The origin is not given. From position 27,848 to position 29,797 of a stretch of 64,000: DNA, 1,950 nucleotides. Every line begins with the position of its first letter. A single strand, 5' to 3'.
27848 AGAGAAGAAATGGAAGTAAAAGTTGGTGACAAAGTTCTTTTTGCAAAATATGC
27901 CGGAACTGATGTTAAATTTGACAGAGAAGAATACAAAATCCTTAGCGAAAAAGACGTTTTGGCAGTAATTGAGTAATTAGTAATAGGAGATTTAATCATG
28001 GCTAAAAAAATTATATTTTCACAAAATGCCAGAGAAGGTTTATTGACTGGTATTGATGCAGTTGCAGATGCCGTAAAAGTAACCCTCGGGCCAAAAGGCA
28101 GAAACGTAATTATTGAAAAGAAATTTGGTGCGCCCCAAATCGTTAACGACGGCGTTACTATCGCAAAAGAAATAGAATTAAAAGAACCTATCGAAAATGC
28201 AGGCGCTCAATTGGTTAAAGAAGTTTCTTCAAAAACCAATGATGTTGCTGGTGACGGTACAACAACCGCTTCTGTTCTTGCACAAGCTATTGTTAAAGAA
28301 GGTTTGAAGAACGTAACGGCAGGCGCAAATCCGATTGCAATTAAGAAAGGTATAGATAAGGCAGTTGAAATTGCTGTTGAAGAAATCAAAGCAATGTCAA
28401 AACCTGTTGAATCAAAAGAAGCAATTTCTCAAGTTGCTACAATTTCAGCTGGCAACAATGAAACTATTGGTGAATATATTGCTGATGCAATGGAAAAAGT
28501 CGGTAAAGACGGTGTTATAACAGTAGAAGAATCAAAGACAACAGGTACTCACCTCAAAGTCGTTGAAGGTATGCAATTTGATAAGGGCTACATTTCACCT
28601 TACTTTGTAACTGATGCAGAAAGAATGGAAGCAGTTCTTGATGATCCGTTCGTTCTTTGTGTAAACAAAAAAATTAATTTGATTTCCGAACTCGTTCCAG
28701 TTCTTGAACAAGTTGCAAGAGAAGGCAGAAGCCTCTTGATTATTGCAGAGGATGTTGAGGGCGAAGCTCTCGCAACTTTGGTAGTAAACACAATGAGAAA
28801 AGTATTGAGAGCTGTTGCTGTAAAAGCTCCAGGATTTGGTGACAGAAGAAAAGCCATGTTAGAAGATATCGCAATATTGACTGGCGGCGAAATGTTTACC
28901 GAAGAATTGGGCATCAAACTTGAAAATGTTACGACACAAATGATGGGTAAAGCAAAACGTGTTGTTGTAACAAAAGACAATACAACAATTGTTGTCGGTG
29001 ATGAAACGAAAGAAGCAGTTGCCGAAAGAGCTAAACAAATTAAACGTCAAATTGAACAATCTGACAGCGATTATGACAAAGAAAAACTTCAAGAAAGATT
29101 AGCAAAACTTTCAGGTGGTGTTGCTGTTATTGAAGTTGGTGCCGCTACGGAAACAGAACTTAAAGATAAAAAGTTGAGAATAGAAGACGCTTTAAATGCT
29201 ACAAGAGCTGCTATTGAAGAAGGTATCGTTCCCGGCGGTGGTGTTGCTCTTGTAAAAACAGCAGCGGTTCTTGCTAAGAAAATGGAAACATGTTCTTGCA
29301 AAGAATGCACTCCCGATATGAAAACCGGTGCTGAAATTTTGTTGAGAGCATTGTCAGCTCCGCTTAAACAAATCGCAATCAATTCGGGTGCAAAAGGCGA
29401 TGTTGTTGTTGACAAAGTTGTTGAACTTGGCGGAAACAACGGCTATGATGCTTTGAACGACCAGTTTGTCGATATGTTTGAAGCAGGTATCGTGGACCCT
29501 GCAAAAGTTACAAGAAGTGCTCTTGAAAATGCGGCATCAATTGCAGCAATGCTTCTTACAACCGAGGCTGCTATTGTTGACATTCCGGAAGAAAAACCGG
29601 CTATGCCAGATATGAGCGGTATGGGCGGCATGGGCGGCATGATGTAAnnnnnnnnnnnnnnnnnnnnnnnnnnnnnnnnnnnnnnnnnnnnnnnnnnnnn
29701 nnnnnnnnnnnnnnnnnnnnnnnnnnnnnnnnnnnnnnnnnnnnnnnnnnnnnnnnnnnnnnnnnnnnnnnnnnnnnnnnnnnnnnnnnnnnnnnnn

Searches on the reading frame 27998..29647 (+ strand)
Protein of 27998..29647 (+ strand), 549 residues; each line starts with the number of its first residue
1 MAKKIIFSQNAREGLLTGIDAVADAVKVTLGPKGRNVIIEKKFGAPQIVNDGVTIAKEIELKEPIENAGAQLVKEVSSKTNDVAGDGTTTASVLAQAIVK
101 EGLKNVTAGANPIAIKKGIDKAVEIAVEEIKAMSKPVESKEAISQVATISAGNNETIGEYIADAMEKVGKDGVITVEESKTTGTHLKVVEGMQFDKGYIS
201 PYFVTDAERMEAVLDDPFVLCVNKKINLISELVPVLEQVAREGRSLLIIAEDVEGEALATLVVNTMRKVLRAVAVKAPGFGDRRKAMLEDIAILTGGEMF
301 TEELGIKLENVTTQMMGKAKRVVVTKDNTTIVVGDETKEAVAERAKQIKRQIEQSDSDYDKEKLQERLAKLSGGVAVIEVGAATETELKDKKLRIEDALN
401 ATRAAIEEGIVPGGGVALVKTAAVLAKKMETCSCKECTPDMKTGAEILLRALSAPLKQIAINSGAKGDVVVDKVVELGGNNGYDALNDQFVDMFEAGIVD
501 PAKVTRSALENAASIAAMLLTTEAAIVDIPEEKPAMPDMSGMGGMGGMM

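Call 77: find_homologous_proteins(query=window:27998-29647:+, max_evalue=1e-200)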
Query window:27998-29647:+ (549 aa): 4923 proteins with E <= 1e-200 among 8000 candidates; the best 120 are listed.
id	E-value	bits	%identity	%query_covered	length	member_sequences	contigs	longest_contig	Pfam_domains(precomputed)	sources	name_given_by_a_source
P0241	0.0e+0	1116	98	100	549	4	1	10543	PF00118.30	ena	-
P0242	0.0e+0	1113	98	100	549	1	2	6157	PF00118.30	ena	-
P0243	0.0e+0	1110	97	100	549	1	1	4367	PF00118.30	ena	-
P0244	0.0e+0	1059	93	98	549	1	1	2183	PF00118.30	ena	-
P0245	0.0e+0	1058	93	98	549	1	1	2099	PF00118.30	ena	-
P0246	0.0e+0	1053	92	98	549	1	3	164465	PF00118.30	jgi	-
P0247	0.0e+0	1051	92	98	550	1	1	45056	PF00118.30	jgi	-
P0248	0.0e+0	1048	92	98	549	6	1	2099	PF00118.30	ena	-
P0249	0.0e+0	1044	92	98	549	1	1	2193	PF00118.30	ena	-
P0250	0.0e+0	1043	92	98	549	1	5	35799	PF00118.30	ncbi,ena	-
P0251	0.0e+0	1041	92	98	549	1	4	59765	PF00118.30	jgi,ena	-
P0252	0.0e+0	1021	89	98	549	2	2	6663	PF00118.30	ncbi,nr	ncbi:MAG: chaperonin GroEL [Candidatus Gastranaerophilales bacterium]|nr:chaperonin GroEL [Candidatu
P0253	5.0e-298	1007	87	98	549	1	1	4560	PF00118.30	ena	-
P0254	1.6e-297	1005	88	98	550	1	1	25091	PF00118.30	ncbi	-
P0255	4.3e-295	997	87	98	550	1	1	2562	PF00118.30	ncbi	-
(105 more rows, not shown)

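Call 78: find_encoding_contigs(protein=P0241, flank=4000, max_places=2)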
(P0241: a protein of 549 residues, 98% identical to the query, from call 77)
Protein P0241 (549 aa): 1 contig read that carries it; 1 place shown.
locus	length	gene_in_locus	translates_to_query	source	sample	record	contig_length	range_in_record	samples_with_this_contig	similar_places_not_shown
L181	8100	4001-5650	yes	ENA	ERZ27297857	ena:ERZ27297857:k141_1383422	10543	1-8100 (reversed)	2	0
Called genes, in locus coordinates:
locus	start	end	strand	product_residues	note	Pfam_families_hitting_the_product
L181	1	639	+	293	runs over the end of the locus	-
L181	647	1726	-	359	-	PF01979:Amidohydro_1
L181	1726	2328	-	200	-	PF21176:RecR_HhH, PF02132:RecR_ZnF, PF01751:Toprim, PF13662:Toprim_4, PF21175:RecR_C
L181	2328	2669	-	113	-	PF02575:YbaB_DNA_bd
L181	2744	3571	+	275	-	PF00413:Peptidase_M10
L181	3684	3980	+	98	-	PF00166:Cpn10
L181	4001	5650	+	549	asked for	PF00118:Cpn60_TCP1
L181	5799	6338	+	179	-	-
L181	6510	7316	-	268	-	-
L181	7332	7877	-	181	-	-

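Call 79: find_encoding_contigs(protein=P0246, flank=4000, max_places=2)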
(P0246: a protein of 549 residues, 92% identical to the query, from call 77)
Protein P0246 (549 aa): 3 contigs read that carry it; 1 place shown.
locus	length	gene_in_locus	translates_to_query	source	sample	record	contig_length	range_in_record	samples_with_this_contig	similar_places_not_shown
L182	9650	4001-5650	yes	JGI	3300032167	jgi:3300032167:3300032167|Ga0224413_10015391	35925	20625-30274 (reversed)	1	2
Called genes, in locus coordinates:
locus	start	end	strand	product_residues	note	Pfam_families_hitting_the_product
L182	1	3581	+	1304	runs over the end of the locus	PF05170:AsmA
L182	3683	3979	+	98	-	PF00166:Cpn10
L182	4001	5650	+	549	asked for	PF00118:Cpn60_TCP1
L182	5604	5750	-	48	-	-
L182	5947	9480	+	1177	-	PF01855:POR_N, PF17147:PFOR_II, PF01558:POR, PF10371:EKR, PF00037:Fer4 (weak), PF12838:Fer4_7, PF13484:Fer4_16, PF02775:TPP_enzyme_C, +6 more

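Call 80: find_encoding_contigs(protein=P0250, flank=4000, max_places=2)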
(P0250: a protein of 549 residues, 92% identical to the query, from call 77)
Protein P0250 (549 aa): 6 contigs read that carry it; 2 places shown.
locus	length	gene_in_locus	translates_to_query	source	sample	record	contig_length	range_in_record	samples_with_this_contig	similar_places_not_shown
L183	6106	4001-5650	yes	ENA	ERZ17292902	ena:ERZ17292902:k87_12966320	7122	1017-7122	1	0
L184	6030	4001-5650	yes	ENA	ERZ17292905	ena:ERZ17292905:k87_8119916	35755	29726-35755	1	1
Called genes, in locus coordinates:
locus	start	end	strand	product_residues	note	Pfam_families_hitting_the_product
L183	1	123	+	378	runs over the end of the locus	?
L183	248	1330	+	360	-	PF03462:PCRF, PF00472:RF-1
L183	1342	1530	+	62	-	-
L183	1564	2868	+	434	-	PF02885:Glycos_trans_3N, PF00591:Glycos_transf_3, PF07831:PYNP_C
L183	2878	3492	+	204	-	PF03167:UDG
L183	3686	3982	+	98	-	PF00166:Cpn10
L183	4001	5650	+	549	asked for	PF00118:Cpn60_TCP1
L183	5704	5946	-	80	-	PF00196:GerE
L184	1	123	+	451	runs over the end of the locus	PF03951:Gln-synt_N, PF00120:Gln-synt_C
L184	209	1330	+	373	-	PF03462:PCRF, PF00472:RF-1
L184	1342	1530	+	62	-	-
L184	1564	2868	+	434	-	PF02885:Glycos_trans_3N, PF00591:Glycos_transf_3, PF07831:PYNP_C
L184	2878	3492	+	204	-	PF03167:UDG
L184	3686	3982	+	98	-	PF00166:Cpn10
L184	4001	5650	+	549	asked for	PF00118:Cpn60_TCP1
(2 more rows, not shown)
